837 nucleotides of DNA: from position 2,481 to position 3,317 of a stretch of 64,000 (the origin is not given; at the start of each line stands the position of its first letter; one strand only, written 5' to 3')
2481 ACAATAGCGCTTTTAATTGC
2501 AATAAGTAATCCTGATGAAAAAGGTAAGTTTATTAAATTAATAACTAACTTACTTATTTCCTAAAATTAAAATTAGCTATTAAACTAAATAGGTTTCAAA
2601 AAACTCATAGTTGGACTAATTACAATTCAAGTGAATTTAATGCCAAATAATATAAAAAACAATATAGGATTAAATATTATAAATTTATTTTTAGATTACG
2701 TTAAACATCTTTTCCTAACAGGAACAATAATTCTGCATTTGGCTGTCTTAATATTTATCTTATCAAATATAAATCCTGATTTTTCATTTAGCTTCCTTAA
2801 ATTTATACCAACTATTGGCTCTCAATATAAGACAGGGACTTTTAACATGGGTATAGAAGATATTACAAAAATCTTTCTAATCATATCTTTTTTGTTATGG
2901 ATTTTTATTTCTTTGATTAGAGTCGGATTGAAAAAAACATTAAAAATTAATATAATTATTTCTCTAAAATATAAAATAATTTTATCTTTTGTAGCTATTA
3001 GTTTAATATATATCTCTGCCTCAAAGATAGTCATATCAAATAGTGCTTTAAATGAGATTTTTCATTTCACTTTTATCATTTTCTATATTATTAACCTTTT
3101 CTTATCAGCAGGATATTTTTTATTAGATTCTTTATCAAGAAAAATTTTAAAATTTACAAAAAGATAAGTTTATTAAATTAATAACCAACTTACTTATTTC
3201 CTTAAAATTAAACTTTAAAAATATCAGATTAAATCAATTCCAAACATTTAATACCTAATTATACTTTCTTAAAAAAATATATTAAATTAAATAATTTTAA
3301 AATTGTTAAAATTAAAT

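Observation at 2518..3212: About 55-bp direct repeat brackets a single membrane-protein gene inserted at the 3-prime end of the Fic/Doc remnant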

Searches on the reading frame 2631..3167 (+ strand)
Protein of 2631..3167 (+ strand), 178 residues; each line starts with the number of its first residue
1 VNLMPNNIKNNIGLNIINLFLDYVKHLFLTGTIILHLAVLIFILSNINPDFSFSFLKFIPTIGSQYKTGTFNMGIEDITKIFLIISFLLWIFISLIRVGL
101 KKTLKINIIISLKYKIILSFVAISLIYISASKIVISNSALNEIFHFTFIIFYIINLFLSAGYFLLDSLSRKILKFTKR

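Call 8: search_protein_families(library=pfam, proteins=[window:2631-3164:+], max_evalue=0.1)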
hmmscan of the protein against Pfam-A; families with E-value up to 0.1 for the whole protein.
window:2631-3164:+ (178 aa): 0 families

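Call 10: find_encoding_contigs(protein=window:2631-3167:+, flank=10000, max_places=10)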
Protein window:2631-3167:+ (178 aa): no gene with exactly this product is on record in the collection.

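Call 11: find_homologous_proteins(query=window:2631-3164:+, max_evalue=0.01)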
Query window:2631-3164:+ (178 aa): 1 proteins with E <= 0.01 among 571 candidates.
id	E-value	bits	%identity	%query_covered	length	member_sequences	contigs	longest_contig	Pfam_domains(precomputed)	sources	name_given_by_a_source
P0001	3.2e-97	342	100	98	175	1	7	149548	-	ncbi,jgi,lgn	jgi:hypothetical protein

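Call 12: find_encoding_contigs(protein=P0001, flank=10000, max_places=10)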
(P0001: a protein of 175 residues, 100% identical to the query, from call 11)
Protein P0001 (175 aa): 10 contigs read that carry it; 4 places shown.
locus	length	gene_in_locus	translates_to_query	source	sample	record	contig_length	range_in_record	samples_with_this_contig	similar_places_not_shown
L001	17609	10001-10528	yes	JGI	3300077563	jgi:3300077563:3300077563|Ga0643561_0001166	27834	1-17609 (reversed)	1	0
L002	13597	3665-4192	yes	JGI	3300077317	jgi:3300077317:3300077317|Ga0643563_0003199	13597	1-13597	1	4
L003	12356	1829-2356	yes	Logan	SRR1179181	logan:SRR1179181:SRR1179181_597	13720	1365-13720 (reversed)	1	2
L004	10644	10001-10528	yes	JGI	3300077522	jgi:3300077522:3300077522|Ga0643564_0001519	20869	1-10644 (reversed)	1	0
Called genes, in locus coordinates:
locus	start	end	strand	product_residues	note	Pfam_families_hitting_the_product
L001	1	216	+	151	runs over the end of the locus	-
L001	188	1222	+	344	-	PF00723:Glyco_hydro_15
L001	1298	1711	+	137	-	-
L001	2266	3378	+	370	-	PF13651:EcoRI_methylase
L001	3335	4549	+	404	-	PF03235:GmrSD_N, PF01844:HNH (weak)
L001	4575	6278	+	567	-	PF02463:SMC_N, PF13175:AAA_15, PF13304:AAA_21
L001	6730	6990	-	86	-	-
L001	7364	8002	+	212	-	PF00702:Hydrolase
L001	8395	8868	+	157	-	PF04073:tRNA_edit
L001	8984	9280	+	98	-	-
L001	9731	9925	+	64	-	-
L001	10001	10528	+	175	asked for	-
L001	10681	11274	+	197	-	-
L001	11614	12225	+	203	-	-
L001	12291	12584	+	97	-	-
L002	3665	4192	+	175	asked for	-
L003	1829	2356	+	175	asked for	-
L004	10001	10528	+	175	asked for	-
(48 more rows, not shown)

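Call 39: search_protein_families(library=phrogs, proteins=[window:2640-3164:+], max_evalue=0.1)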
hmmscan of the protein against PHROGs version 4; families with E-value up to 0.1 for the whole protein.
window:2640-3164:+ (175 aa): 0 families

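Call 40: search_protein_families(library=padloc, proteins=[window:2640-3164:+], max_evalue=0.1)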
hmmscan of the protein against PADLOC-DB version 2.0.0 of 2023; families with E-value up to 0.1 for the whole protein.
window:2640-3164:+ (175 aa): 0 families

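Call 43: search_protein_representatives(protein=window:2631-3164:+)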
Query: 178 residues. Proteins with E-value up to 0.001 (for the whole library): 42; up to 1e-10: 25; up to 1e-30: 0. The best 42 are listed.
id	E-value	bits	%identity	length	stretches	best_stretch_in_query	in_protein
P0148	5.2e-27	111.6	43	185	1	5-173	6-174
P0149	7.0e-25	104.7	40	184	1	12-173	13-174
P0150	9.7e-22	94.5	35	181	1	17-175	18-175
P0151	5.0e-21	92.1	37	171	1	9-178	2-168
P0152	8.0e-19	85.0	35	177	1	15-176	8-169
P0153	4.8e-18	82.4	37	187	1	16-172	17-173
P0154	5.5e-18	82.3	45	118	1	2-105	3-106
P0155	7.1e-18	81.9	42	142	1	6-135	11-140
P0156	1.0e-17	81.4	39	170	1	12-174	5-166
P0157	2.1e-17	80.4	35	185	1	14-173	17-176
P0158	8.6e-17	78.4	48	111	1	73-176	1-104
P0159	5.4e-16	75.8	33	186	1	7-170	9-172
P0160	6.0e-16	75.6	41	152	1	50-168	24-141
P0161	7.1e-15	72.1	33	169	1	12-174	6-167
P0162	6.3e-14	69.0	31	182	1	12-176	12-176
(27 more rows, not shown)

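Call 46: find_encoding_contigs(protein=P0148, flank=6000, max_places=4)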
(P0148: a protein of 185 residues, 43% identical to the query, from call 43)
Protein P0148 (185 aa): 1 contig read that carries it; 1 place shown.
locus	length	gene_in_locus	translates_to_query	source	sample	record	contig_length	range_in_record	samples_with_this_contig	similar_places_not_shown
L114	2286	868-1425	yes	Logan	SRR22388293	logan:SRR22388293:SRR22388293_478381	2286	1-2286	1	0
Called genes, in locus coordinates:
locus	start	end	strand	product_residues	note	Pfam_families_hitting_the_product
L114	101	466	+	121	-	PF17135:Ribosomal_L18 (weak), PF00828:Ribosomal_L27A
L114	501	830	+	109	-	-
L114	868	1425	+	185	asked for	-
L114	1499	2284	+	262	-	?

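Call 48: find_encoding_contigs(protein=P0149, flank=6000, max_places=3)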
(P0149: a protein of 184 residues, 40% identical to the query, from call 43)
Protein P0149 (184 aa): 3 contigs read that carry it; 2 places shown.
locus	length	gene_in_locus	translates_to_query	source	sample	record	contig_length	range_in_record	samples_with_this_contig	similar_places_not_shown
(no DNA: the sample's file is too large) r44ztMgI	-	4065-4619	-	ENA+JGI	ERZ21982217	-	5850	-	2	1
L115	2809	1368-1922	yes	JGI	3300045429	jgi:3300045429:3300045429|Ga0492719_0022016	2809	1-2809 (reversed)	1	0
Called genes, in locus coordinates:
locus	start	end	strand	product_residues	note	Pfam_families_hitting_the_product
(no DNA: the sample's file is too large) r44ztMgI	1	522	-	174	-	?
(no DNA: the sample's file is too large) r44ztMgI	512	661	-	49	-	-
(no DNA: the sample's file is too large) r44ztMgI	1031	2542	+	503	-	PF00587:tRNA-synt_2b (weak), PF03129:HGTP_anticodon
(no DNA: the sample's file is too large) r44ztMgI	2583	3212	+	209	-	-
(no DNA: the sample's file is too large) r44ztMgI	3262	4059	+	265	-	PF01656:CbiA, PF02374:ArsA_ATPase (faint), PF06564:CBP_BcsQ (faint), PF10609:ParA, PF13614:AAA_31, PF13500:AAA_26 (weak)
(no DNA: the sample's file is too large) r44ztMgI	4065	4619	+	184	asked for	-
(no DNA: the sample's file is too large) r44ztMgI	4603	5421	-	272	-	PF00092:VWA, PF13519:VWA_2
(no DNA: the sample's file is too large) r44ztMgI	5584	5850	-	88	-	?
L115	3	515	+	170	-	?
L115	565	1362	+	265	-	PF01656:CbiA, PF02374:ArsA_ATPase (faint), PF06564:CBP_BcsQ (faint), PF10609:ParA, PF13614:AAA_31, PF13500:AAA_26 (weak)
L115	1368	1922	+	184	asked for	-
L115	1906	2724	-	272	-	PF00092:VWA, PF13519:VWA_2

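Call 49: find_encoding_contigs(protein=P0150, flank=6000, max_places=3)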
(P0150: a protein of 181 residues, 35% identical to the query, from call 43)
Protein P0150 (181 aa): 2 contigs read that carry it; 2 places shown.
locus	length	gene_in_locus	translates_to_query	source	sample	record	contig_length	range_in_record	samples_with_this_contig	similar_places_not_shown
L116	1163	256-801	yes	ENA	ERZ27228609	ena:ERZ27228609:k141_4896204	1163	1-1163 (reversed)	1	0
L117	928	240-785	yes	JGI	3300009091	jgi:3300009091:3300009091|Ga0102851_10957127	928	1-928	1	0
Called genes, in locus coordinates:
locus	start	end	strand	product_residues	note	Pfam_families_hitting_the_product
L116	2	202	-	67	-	?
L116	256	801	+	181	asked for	-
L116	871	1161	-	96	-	?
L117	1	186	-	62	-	?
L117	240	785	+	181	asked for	-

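Call 50: find_encoding_contigs(protein=P0152, flank=6000, max_places=3)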
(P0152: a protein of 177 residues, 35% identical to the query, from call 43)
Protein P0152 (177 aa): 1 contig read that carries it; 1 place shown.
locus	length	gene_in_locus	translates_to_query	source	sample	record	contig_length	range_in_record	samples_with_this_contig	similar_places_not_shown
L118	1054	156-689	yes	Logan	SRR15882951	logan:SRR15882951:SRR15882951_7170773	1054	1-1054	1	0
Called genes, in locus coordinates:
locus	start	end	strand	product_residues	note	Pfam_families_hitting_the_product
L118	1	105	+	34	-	?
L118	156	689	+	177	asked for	-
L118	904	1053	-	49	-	?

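Call 58: search_solved_structures(query=A3, max_evalue=1)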
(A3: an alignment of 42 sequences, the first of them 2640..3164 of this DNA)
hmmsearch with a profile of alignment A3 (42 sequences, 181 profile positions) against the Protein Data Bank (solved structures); distinct sequences matched with E-value up to 1: 0.

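Call 59: search_protein_families(library=pfam, alignment_id=A3, max_evalue=0.01)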
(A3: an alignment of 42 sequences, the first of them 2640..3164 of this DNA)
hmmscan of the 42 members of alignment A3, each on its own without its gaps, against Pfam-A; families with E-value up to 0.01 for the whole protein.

A. member 1, window:2640-3164:+ (175 aa): 0 families

B. families by the number of members that match (of 42 scanned): 3 families
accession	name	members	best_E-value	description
PF04138.20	GtrA_DPMS_TM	1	0.00058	GtrA/DPMS, transmembrane domain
PF10993.13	DUF2818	1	0.0014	Protein of unknown function (DUF2818)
PF13273.12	DUF4064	1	0.0065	Protein of unknown function (DUF4064)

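Call 63: predict_structure(alignment_id=A3)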
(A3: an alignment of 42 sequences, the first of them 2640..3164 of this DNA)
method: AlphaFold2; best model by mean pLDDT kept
length: 175 residues; sequences in the alignment: 42
mean_pLDDT: 90.6   pTM: 0.79
mean pLDDT of the five models: 90.6, 90.4, 88.0, 87.9, 87.7
residues with pLDDT >= 90: 114; 70-90: 59; 50-70: 2; < 50: 0
segments of 3 or more residues with pLDDT < 50: none
pLDDT, mean of each block of 10 residues (from residue 1): 79 95 94 92 90 82 81 82 88 93 89 95 97 95 97 98 96 86
secondary structure, 60 per line:
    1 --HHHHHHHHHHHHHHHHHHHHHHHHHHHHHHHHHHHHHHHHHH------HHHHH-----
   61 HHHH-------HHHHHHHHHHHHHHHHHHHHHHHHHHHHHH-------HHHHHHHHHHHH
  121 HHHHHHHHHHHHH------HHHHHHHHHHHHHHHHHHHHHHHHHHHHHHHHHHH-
elements in order: H3-44 H51-55 H61-64 H72-101 H109-133 H140-174

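Call 66: fold_search(model_id=the predicted structure, library=pdb)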
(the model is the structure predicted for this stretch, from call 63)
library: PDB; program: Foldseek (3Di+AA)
matches with E <= 10: 8; with E <= 0.001: 0
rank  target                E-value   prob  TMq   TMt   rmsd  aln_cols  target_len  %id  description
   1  8ucd_B                4.2e+00  0.03  0.18  0.14  18.0       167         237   14  Cryo-EM structure of human STEAP1 in complex with AMG 509 Fab (released 2023-11-22)
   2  3zcj_C                4.4e+00  0.03  0.18  0.17  22.3       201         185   17  Crystal structure of Helicobacter pylori T4SS protein CagL in a tetragonal crystal form with a helical RGD-motif (6 Mo (released 2013-10-09)
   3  3uum_B                6.9e+00  0.06  0.20  0.26  10.3        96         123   11  Crystal Structure of N-terminal first spectrin repeat of utrophin (released 2012-09-19)
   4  6h7w_M                7.3e+00  0.04  0.24  0.20  30.6       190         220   10  Model of retromer-Vps5 complex assembled on membrane. (released 2018-09-26)
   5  6jx6_A                7.7e+00  0.06  0.26  0.29  20.9       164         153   12  Tetrameric form of Smac (released 2019-12-04)
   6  9s9k_B                8.1e+00  0.03  0.21  0.21  15.3       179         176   12  S. islandicus CdvB (semi open) (released 2026-01-28)
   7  9o9d_A                8.1e+00  0.03  0.21  0.08  23.2       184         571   10  Transporter associated with antigen processing (TAP) EQ mutant bound to the viral protein bUL49.5 in the outward-facin (released 2025-09-10)
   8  9n64_A                9.1e+00  0.02  0.19  0.08  24.1       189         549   13  Transporter associated with antigen processing (TAP) EQ mutant bound to ATP in the outward-facing kinked state (released 2025-09-03)
